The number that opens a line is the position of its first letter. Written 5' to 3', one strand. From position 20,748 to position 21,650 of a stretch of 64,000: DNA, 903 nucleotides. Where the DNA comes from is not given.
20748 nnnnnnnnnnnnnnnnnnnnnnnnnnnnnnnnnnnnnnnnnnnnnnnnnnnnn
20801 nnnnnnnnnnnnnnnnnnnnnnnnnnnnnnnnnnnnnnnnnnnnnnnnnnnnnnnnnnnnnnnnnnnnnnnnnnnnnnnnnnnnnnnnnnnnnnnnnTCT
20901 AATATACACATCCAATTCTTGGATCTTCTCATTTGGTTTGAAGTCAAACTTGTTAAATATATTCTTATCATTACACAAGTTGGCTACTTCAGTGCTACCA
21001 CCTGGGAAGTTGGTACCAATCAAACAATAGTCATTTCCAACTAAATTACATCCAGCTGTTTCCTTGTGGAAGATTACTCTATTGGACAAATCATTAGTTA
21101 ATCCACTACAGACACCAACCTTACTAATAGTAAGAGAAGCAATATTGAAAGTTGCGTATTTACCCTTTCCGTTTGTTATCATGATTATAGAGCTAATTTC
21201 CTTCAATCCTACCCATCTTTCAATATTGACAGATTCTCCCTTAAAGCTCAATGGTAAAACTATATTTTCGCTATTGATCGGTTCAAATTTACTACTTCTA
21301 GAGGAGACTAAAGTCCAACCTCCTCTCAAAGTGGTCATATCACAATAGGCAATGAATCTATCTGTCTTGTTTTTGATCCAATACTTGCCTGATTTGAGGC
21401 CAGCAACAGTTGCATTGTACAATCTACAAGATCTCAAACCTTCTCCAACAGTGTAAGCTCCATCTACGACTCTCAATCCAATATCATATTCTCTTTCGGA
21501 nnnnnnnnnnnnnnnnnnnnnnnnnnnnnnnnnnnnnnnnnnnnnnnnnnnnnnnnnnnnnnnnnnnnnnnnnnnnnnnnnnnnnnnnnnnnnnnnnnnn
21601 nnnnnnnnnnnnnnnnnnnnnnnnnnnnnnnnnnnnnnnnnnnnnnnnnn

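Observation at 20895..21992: Fibrinogen-related-domain-like C-terminus on a type-II membrane coiled-coil protein in a protist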

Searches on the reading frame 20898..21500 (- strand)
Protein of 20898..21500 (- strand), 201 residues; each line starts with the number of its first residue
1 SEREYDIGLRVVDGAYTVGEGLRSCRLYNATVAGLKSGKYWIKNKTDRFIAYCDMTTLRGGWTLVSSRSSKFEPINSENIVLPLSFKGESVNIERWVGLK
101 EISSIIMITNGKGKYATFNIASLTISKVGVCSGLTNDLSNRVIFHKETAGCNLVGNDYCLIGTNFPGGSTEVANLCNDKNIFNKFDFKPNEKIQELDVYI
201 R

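Call 15: search_protein_representatives(protein=window:20898-21500:-)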
Query: 201 residues. Proteins with E-value up to 0.001 (for the whole library): 248; up to 1e-10: 44; up to 1e-30: 2. The best 150 are listed.
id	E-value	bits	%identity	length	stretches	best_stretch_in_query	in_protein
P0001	1.5e-130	449.0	100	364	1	1-201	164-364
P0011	4.4e-35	137.4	50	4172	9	17-67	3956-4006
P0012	1.4e-25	106.4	41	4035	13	18-67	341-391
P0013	1.3e-24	103.2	40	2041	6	17-68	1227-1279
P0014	1.9e-21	93.0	38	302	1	18-178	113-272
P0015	3.7e-21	92.0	46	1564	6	22-66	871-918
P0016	4.2e-19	85.3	44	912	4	22-67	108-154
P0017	4.4e-19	85.2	38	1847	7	25-67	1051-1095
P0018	6.0e-16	75.0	39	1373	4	16-67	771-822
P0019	1.1e-15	74.2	43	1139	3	16-71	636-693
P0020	1.8e-15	73.4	37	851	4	18-67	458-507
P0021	2.4e-15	73.0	35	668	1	12-177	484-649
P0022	2.6e-15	72.9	47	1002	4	21-70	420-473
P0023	2.8e-15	72.8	36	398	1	47-187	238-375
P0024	3.8e-15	72.3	31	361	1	13-191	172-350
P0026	5.6e-15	71.8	37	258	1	46-180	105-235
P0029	1.1e-14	70.8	36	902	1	46-187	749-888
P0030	2.3e-14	69.8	34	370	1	15-165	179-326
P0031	4.9e-14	68.7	44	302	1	46-165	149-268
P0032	1.3e-13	67.4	35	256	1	37-181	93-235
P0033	4.7e-13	65.5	37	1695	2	22-159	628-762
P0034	6.0e-13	65.2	39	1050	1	18-183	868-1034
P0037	2.7e-12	63.0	37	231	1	31-184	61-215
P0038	4.6e-12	62.3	30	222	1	25-165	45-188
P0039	7.5e-12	61.6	33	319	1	23-185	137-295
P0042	8.3e-12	61.4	32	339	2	46-168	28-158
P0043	1.2e-11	60.9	30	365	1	48-162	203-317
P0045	2.2e-11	60.1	33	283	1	49-180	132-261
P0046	2.7e-11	59.8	34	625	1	46-173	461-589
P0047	2.7e-11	59.8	33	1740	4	15-109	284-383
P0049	4.8e-11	59.0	35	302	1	19-193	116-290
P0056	2.4e-10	56.7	35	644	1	24-163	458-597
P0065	2.2e-09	53.5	34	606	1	25-162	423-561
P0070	6.0e-09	52.1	29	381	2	49-161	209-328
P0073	1.0e-08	51.4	30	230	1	21-172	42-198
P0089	2.1e-07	47.1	34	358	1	48-189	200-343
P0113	3.0e-06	43.3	30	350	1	44-186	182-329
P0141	1.8e-05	40.7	33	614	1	16-174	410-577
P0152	2.9e-05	40.1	29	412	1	19-184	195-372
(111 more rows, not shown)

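Call 16: search_protein_families(library=pfam, proteins=[P0014, P0021, P0024, P0030, P0034, P0037, P0039, P0049, P0073, P0152], max_evalue=0.01)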
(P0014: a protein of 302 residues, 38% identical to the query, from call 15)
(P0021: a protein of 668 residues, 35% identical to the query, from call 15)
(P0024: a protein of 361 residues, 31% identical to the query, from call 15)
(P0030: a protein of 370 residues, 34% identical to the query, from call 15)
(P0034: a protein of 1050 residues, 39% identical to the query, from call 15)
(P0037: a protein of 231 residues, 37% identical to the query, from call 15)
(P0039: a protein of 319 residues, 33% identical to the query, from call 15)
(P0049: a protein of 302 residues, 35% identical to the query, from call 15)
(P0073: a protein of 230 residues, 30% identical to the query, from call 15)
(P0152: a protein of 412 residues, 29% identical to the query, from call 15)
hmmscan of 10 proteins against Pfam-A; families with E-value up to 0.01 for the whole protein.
P0014 (302 aa): 1 family
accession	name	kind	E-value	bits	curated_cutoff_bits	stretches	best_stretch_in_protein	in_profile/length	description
PF00147.23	Fibrinogen_C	-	0.00058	20.2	22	1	120-165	5-50/221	Fibrinogen beta and gamma chains, C-terminal globular domain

P0021 (668 aa): 8 families
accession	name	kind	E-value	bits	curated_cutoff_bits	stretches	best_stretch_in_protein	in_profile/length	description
PF25390.1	WD40_RLD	-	1.5e-13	51.2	150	1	3-98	251-343/363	RCC1-like domain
PF00415.24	RCC1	-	2.9e-08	34.6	21.7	1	16-59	1-41/50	Regulator of chromosome condensation (RCC1) repeat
PF24681.1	Kelch_KLHDC2_KLHL20_DRC7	-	4.5e-08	33.1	50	1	263-392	97-221/221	KLHDC2/KLHL20/DRC7 Kelch-repeats domain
PF13540.12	RCC1_2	-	1.1e-07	31.9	22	1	5-28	6-29/30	Regulator of chromosome condensation (RCC1) repeat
PF24981.1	Beta-prop_ATRN-LZTR1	-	1.1e-06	28.6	50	1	282-444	1-167/289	Attractin/LZTR1 beta-propeller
PF13964.12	Kelch_6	-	1.5e-06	28.5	25.3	0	275-300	7-29/50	Kelch motif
PF07646.21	Kelch_2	-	2.4e-05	24.5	21.3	0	326-347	3-23/48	Kelch motif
PF00147.23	Fibrinogen_C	-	0.00018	21.8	22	1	496-545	3-51/221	Fibrinogen beta and gamma chains, C-terminal globular domain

P0024 (361 aa): 1 family
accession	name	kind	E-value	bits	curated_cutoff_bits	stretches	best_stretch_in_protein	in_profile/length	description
PF00147.23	Fibrinogen_C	-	4.3e-06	27.1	22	1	183-231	3-49/221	Fibrinogen beta and gamma chains, C-terminal globular domain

P0030 (370 aa): 3 families
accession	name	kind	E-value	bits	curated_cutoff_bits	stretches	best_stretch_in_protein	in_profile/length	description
PF25024.1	EGF_TEN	-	7.3e-06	26.2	65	1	97-163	18-79/234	Teneurin EGF domain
PF00147.23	Fibrinogen_C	-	2.2e-05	24.9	22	1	187-233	3-50/221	Fibrinogen beta and gamma chains, C-terminal globular domain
PF23106.1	EGF_Teneurin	-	7.5e-05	23.1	24.3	1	107-137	3-29/30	Teneurin-like EGF domain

P0034 (1050 aa): 2 families
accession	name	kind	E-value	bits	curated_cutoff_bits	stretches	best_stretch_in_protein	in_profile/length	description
PF00147.23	Fibrinogen_C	-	3.8e-05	24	22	1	875-922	5-51/221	Fibrinogen beta and gamma chains, C-terminal globular domain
PF22544.2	HYDIN_VesB_CFA65-like_Ig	-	4.9e-05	23.9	25.5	1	54-136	3-84/100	HYDIN/CFA65/VesB-like, Ig-like domain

P0037 (231 aa): 2 families
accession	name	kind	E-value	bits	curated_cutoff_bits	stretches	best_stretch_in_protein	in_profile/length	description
PF00147.23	Fibrinogen_C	-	1e-07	32.5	22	1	65-107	14-54/221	Fibrinogen beta and gamma chains, C-terminal globular domain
PF01410.23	COLFI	-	0.00078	19.2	26.2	1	65-105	43-82/233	Fibrillar collagen C-terminal domain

P0039 (319 aa): 2 families
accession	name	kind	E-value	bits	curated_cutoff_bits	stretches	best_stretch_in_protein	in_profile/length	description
PF00147.23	Fibrinogen_C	-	7.5e-11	42.7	22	1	136-185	2-50/221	Fibrinogen beta and gamma chains, C-terminal globular domain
PF22021.2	RbmA-like_FnIII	-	2.8e-05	24.4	27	1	35-130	11-111/111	RbmA-like, FnIII domain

P0049 (302 aa): 1 family
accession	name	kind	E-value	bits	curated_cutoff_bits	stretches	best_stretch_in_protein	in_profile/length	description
PF00147.23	Fibrinogen_C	-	1.1e-05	25.8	22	1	122-173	5-57/221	Fibrinogen beta and gamma chains, C-terminal globular domain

P0073 (230 aa): 1 family
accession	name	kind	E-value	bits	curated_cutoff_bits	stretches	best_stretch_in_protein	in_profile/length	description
PF00147.23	Fibrinogen_C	-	2.9e-05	24.5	22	1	54-94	12-50/221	Fibrinogen beta and gamma chains, C-terminal globular domain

P0152 (412 aa): 2 families
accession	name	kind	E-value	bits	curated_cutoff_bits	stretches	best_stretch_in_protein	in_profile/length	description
PF00147.23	Fibrinogen_C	-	1.6e-06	28.6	22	1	199-250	3-51/221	Fibrinogen beta and gamma chains, C-terminal globular domain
PF01410.23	COLFI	-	0.00062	19.6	26.2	1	197-238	29-70/233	Fibrillar collagen C-terminal domain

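Call 18: search_protein_families(library=ncbifam, proteins=[P0014, P0024, P0037, P0038, P0039, P0016], max_evalue=0.1)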
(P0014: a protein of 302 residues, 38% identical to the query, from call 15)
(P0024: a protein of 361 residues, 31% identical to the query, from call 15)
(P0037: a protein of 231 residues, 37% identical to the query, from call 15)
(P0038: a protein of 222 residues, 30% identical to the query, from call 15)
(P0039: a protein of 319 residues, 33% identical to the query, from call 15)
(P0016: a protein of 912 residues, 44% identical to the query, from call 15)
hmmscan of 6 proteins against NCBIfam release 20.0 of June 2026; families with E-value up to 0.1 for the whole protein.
P0014 (302 aa): 2 families
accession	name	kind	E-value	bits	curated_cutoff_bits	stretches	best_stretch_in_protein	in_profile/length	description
NF040941.1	GGGWT_bact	domain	2e-11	43.7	30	1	119-161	1-46/46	fibrinogen-like YCDxxxxGGGW domain-containing protein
NF038048.1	DIP1984_fam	subfamily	0.079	13.1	70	0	43-94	90-141/149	DIP1984 family protein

P0024 (361 aa): 1 family
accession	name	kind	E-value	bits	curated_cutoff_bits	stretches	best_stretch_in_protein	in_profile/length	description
NF040941.1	GGGWT_bact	domain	7.3e-13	48.3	30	1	184-228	1-46/46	fibrinogen-like YCDxxxxGGGW domain-containing protein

P0037 (231 aa): 1 family
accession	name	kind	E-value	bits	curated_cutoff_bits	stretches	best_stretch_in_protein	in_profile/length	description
NF040941.1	GGGWT_bact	domain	1.6e-16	60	30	1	64-99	11-46/46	fibrinogen-like YCDxxxxGGGW domain-containing protein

P0038 (222 aa): 1 family
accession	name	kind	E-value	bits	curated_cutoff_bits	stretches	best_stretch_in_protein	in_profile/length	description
NF040941.1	GGGWT_bact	domain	2.4e-16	59.4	30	1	44-85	1-46/46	fibrinogen-like YCDxxxxGGGW domain-containing protein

P0039 (319 aa): 1 family
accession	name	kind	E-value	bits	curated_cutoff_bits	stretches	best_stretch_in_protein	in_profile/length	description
NF040941.1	GGGWT_bact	domain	1.1e-19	70.2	30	1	138-181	1-46/46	fibrinogen-like YCDxxxxGGGW domain-containing protein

P0016 (912 aa): 1 family
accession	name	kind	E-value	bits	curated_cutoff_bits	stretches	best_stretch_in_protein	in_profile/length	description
NF040941.1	GGGWT_bact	domain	1.9e-58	194.2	30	4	518-560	1-46/46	fibrinogen-like YCDxxxxGGGW domain-containing protein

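Call 22: find_homologous_proteins(query=A1, max_evalue=0.00001)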
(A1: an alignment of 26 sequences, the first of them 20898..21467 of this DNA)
Query A1 (26 sequences) (190 aa, profile of the alignment): 26 proteins with E <= 0.00001 among 5644 candidates.
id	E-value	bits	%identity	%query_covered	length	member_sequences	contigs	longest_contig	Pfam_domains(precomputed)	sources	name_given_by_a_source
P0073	3.4e-48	182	29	78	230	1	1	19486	-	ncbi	-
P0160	2.2e-43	166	35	69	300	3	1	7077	PF00147.24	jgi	jgi:hypothetical protein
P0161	6.4e-36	142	30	79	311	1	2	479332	-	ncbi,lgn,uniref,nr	ncbi:fibrinogen-like YCDxxxxGGGW domain-containing protein [Pseudoalteromonas byunsanensis]|uniref:F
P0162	5.6e-35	139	32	90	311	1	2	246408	-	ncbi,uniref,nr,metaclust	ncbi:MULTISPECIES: fibrinogen-like YCDxxxxGGGW domain-containing protein [Pseudoalteromonas]|uniref:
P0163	4.2e-32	129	29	81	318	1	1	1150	PF00147.24,PF13620.13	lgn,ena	-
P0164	3.4e-26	110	30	58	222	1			PF00147.24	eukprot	eukprot:COSAG01_NODE_4835_length_4701_cov_53.093003_1_plen_223_part_10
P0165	3.9e-17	81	35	32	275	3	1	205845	PF00147.24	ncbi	ncbi:fibrinogen-like YCDxxxxGGGW domain-containing protein [Aquirufa sp. ROCK2-A2]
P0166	7.3e-16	76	65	11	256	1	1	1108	PF00147.24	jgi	jgi:hypothetical protein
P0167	2.3e-14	72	34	27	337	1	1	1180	PF01410.24,PF00147.24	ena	-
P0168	3.8e-14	71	45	23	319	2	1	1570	PF01410.24,PF00147.24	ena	-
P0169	2.2e-13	68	53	15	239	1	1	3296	PF00147.24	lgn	-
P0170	2.6e-13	68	44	22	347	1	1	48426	-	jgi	jgi:hypothetical protein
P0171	3.8e-13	68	41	33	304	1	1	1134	PF00147.24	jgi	-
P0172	7.9e-13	66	69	8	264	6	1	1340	PF00147.24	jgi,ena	-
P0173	7.2e-12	63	63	10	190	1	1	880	PF01410.24,PF00147.24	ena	-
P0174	9.2e-12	63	57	16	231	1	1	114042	PF00147.24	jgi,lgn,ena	-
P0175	2.4e-11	62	57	14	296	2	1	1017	PF00147.24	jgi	jgi:hypothetical protein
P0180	9.9e-9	53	37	25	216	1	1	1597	PF00147.24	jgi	jgi:hypothetical protein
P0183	5.0e-7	48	81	8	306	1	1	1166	PF00147.24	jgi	jgi:hypothetical protein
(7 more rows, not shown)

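Call 25: list_cluster_members(proteins=[P0014, P0024, P0030, P0021, P0034, P0023, P0026, P0031, P0011, P0012])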
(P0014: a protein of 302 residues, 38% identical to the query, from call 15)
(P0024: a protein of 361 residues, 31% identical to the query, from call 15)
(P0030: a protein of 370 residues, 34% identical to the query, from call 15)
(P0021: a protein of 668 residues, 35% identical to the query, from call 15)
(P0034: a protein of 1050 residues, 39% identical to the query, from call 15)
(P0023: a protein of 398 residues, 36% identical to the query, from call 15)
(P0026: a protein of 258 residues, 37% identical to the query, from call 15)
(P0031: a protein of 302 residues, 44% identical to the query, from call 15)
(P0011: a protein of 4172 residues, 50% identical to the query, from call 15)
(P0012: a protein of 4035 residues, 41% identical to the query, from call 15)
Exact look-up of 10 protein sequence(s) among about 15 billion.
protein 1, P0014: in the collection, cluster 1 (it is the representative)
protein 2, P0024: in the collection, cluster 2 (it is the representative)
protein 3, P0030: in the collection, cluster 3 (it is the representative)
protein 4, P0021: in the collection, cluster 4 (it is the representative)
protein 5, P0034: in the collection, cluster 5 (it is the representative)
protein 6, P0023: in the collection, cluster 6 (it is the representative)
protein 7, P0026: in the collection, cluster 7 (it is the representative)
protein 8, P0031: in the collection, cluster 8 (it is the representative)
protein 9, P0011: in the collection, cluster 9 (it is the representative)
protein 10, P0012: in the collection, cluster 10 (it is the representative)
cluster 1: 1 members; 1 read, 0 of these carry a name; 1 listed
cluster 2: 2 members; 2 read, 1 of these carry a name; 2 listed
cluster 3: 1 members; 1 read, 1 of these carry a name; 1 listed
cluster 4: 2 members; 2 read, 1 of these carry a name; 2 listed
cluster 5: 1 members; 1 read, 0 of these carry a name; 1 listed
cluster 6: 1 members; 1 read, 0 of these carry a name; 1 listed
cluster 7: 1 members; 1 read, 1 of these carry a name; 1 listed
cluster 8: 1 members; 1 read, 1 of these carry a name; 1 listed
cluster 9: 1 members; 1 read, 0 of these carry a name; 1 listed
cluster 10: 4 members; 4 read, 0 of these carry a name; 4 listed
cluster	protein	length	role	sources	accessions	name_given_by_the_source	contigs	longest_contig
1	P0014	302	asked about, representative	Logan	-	-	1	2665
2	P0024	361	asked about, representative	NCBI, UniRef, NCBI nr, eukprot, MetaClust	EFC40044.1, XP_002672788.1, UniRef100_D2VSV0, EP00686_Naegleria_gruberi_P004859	predicted protein [Naegleria gruberi] | Predicted protein n=1 Tax=Naegleria gruberi TaxID=5762 RepID=D2VSV0_NAEGR | uncharacterized protein NAEGRDRAFT_72070 [Naegleria gruberi]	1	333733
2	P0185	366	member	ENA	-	-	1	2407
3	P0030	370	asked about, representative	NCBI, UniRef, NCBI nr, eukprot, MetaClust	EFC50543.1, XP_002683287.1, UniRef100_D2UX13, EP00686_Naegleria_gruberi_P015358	predicted protein [Naegleria gruberi] | Predicted protein n=1 Tax=Naegleria gruberi TaxID=5762 RepID=D2UX13_NAEGR | uncharacterized protein NAEGRDRAFT_61599 [Naegleria gruberi]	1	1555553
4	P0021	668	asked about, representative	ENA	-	-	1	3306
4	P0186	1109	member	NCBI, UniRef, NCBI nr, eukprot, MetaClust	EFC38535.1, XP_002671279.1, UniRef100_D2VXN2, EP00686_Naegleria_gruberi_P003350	predicted protein [Naegleria gruberi] | Predicted protein n=1 Tax=Naegleria gruberi TaxID=5762 RepID=D2VXN2_NAEGR | uncharacterized protein NAEGRDRAFT_73810 [Naegleria gruberi]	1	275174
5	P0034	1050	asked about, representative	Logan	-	-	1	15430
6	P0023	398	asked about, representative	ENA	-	-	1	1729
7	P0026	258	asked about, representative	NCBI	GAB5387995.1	MAG: hypothetical protein Alpg2KO_09630 [Alphaproteobacteria bacterium]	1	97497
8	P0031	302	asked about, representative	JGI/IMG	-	hypothetical protein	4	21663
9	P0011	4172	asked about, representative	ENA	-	-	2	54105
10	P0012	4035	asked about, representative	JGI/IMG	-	-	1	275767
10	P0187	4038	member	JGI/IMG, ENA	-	-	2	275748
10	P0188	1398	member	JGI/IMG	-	-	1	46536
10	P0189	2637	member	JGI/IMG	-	-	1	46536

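Call 30: predict_structure(alignment_id=A1)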
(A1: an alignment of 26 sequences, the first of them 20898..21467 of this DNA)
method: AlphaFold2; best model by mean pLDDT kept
length: 190 residues; sequences in the alignment: 26
mean_pLDDT: 92.0   pTM: 0.89
mean pLDDT of the five models: 92.0, 90.9, 90.5, 89.6, 88.9
residues with pLDDT >= 90: 147; 70-90: 38; 50-70: 4; < 50: 1
segments of 3 or more residues with pLDDT < 50: none
pLDDT, mean of each block of 10 residues (from residue 1): 69 95 94 92 96 98 96 94 96 97 96 81 96 91 89 94 86 94 97
secondary structure, 60 per line:
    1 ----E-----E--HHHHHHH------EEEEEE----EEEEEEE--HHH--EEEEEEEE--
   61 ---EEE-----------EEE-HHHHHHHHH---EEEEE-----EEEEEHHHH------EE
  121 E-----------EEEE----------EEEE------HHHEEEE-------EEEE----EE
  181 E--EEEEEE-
elements in order: H14-20 E27-32 E37-43 E51-58 E64-66 E78-80 H82-90 E94-98 E104-108 H109-112 E119-121 E133-136 E147-150 E160-163 E171-174 E179-181 E184-189

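Call 33: fold_search(model_id=the predicted structure, library=pdb)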
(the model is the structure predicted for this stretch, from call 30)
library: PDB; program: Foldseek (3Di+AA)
matches with E <= 10: 252; with E <= 0.001: 76
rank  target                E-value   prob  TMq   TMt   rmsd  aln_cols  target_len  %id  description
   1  4jyo                  2.2e-05  1.00  0.42  0.37   8.6       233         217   14  Structural basis for angiopoietin-1 mediated signaling initiation (released 2013-05-08)
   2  4epu_A                2.2e-05  1.00  0.41  0.37   9.7       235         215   14  Ang1 fibrinogen-related domain (FReD) (released 2013-04-17)
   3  2j0g_B                3.5e-05  1.00  0.42  0.37  10.8       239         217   13  L-ficolin complexed to N-acetyl-mannosamine (released 2007-01-23)
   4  9ivt                  5.7e-05  1.00  0.41  0.37   9.8       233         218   15  Crystal structure of Ang1 receptor-binding domain (released 2025-07-02)
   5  2d39_A                6.0e-05  1.00  0.43  0.40  10.5       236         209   13  Trivalent Recognition Unit of Innate Immunity System; Crystal Structure of human M-ficolin Fibrinogen-like Domain (released 2006-12-12)
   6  9ivu                  6.4e-05  1.00  0.42  0.37   8.5       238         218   12  Crystal structure of Ang1-A451D receptor binding domain (released 2025-07-02)
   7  2jhh_F                6.8e-05  1.00  0.40  0.37  11.9       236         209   12  Structure of globular heads of M-ficolin at acidic pH (released 2007-10-09)
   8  2d39_B                6.8e-05  1.00  0.40  0.39  11.6       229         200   12  Trivalent Recognition Unit of Innate Immunity System; Crystal Structure of human M-ficolin Fibrinogen-like Domain (released 2006-12-12)
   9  2j0g_C                7.2e-05  1.00  0.42  0.37  10.6       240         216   12  L-ficolin complexed to N-acetyl-mannosamine (released 2007-01-23)
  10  8vgp_A                8.6e-05  1.00  0.43  0.39   8.4       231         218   15  CryoEM structure of Angiopoietin-2 in complex with engineered conformationally rigid Fab 5A12.6DS (released 2024-10-30)
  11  2j5z_A                1.1e-04  1.00  0.44  0.40   9.5       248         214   13  H-ficolin complexed to galactose (released 2007-01-23)
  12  2d39_C                1.2e-04  1.00  0.45  0.41   9.2       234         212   13  Trivalent Recognition Unit of Innate Immunity System; Crystal Structure of human M-ficolin Fibrinogen-like Domain (released 2006-12-12)
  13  6eua_B                1.2e-04  1.00  0.42  0.40  10.1       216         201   16  The fibrinogen-like domain of human Angptl3 (released 2018-05-09)
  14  2j3g_A                1.4e-04  1.00  0.44  0.40   9.1       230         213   14  L-ficolin (released 2007-01-23)
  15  2jhh_C                1.4e-04  1.00  0.40  0.37  12.4       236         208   14  Structure of globular heads of M-ficolin at acidic pH (released 2007-10-09)
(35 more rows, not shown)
